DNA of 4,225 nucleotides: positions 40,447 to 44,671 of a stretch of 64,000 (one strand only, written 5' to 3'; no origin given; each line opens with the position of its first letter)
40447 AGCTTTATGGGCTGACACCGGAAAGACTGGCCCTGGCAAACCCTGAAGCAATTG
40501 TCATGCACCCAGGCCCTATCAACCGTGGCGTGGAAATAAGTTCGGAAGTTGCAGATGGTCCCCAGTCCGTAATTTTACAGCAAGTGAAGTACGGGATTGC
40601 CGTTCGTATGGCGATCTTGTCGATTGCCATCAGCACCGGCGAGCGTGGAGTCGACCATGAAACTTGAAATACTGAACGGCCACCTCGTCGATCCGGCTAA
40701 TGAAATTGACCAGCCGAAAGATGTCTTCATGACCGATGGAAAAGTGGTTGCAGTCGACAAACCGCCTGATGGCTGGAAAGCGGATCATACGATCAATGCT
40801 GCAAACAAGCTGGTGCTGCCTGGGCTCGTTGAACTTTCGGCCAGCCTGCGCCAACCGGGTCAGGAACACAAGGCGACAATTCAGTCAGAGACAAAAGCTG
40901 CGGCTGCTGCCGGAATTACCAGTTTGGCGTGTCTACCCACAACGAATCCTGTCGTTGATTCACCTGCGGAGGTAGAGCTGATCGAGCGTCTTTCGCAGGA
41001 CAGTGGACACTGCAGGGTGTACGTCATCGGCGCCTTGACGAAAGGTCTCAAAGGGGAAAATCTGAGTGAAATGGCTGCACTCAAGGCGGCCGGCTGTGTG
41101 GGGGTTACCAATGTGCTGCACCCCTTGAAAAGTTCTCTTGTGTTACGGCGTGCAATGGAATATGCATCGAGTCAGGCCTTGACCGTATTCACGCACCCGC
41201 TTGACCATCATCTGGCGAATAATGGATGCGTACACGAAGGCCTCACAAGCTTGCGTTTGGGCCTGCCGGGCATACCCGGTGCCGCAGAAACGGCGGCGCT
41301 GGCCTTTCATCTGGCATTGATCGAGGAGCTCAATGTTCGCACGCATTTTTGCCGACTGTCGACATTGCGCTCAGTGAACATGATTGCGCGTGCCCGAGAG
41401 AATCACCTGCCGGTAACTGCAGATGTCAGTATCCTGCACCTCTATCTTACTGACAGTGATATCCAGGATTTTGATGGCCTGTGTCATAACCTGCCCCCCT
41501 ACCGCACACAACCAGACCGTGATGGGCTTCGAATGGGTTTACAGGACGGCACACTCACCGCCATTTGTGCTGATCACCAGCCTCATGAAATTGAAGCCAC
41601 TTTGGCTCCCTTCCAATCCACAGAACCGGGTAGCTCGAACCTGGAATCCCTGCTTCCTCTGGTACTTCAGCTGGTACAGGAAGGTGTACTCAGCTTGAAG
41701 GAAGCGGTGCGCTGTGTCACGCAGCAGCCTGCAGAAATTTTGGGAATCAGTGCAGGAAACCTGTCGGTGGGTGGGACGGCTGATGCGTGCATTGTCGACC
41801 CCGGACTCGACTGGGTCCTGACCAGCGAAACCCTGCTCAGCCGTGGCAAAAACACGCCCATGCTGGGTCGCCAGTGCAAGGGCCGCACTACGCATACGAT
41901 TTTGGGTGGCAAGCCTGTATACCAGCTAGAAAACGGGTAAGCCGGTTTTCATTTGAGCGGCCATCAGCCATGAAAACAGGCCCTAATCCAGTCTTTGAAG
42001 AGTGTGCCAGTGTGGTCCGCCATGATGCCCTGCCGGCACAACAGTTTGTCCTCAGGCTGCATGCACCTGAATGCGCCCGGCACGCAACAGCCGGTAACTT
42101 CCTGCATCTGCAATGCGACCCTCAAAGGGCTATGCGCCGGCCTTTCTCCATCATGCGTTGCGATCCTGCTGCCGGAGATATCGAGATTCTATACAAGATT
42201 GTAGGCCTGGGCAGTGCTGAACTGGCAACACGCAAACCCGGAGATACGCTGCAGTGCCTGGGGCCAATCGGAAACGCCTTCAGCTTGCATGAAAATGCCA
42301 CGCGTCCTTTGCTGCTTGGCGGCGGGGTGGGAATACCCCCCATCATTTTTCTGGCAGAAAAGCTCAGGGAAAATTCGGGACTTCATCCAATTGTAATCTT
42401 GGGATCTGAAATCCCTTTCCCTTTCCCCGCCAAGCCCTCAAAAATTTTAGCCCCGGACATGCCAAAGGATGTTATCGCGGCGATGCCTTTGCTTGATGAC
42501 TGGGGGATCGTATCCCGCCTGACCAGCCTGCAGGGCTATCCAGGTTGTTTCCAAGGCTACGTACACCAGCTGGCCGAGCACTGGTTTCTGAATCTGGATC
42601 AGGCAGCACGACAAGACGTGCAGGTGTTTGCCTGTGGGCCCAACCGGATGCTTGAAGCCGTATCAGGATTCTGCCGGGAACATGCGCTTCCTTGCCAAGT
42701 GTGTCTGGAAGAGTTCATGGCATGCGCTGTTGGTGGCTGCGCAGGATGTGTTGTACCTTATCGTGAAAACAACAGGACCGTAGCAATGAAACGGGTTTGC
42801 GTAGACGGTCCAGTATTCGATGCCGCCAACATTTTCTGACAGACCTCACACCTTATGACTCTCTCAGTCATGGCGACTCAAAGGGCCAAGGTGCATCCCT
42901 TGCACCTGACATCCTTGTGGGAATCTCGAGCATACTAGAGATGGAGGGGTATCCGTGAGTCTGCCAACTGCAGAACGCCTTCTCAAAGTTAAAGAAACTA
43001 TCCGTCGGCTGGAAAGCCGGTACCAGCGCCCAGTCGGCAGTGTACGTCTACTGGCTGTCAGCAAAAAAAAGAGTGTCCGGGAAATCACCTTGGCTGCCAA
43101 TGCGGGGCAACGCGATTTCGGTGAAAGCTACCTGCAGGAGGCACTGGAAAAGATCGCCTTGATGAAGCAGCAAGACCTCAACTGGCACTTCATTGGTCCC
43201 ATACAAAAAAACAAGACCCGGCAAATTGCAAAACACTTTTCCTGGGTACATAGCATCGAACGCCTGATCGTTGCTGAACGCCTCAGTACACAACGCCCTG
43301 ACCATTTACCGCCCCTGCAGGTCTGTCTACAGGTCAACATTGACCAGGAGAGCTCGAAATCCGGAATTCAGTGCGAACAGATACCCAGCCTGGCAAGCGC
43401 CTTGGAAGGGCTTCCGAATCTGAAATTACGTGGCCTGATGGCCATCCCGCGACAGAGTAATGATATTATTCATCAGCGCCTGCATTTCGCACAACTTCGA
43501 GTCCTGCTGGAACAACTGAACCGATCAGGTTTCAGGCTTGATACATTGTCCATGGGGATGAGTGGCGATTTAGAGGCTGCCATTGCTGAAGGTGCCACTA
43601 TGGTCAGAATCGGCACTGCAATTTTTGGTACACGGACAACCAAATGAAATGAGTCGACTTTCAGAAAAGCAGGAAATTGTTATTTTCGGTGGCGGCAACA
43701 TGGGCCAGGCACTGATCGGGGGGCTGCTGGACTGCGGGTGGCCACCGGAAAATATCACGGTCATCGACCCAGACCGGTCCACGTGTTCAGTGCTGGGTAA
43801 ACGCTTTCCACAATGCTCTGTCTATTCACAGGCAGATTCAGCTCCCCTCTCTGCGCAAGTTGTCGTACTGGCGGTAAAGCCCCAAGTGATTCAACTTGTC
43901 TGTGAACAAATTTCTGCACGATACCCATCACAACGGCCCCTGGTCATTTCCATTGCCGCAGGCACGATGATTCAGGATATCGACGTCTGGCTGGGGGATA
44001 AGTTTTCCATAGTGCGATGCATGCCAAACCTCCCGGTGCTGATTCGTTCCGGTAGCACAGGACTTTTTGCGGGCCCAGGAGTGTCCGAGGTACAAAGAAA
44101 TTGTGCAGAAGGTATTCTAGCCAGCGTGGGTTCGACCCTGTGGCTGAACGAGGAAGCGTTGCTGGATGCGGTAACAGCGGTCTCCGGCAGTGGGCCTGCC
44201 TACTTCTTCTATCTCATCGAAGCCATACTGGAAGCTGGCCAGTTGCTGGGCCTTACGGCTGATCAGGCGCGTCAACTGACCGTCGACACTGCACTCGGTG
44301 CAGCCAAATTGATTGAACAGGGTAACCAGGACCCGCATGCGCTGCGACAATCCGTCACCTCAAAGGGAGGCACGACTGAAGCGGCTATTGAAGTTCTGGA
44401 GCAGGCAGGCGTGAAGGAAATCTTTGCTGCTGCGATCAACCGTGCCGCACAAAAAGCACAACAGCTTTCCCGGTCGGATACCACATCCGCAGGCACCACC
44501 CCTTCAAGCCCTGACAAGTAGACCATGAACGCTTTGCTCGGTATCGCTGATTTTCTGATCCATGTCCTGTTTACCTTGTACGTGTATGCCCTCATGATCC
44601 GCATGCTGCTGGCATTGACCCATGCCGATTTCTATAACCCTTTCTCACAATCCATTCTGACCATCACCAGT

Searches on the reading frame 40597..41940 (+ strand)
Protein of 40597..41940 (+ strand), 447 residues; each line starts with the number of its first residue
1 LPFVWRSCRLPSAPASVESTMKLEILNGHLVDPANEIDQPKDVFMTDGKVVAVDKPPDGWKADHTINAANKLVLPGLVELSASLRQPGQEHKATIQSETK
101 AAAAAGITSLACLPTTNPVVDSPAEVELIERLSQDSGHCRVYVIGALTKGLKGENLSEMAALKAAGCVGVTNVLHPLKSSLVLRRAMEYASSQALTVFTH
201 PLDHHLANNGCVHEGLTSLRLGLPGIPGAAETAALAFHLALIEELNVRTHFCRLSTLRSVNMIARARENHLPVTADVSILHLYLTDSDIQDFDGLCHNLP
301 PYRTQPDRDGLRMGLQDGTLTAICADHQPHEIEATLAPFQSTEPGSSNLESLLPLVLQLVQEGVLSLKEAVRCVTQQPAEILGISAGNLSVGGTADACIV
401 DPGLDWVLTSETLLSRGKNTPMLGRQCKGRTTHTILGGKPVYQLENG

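Call 58: search_protein_families(library=pfam, proteins=[window:40597-41940:+], max_evalue=0.000001)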
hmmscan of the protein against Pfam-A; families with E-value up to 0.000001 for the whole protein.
window:40597-41940:+ (447 aa): 2 families
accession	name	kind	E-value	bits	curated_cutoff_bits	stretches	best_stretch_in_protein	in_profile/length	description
PF01979.26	Amidohydro_1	-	1e-13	51.8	25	1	85-441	28-345/345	Amidohydrolase family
PF07969.17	Amidohydro_3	-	4.2e-07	30.3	29.7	0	362-442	404-472/472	Amidohydrolase family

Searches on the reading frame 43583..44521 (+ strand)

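Call 58: search_protein_families(library=pfam, proteins=[window:43583-44521:+], max_evalue=0.000001)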
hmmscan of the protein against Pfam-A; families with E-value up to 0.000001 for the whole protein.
window:43583-44521:+ (312 aa): 2 families
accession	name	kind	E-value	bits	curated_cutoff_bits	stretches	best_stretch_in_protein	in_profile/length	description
PF14748.11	P5CR_dimer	-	4.4e-36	123.8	25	1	191-295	1-105/105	Pyrroline-5-carboxylate reductase dimerisation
PF03807.23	F420_oxidored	-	1.3e-15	58.1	21.6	1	32-127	2-94/94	NADP oxidoreductase coenzyme F420-dependent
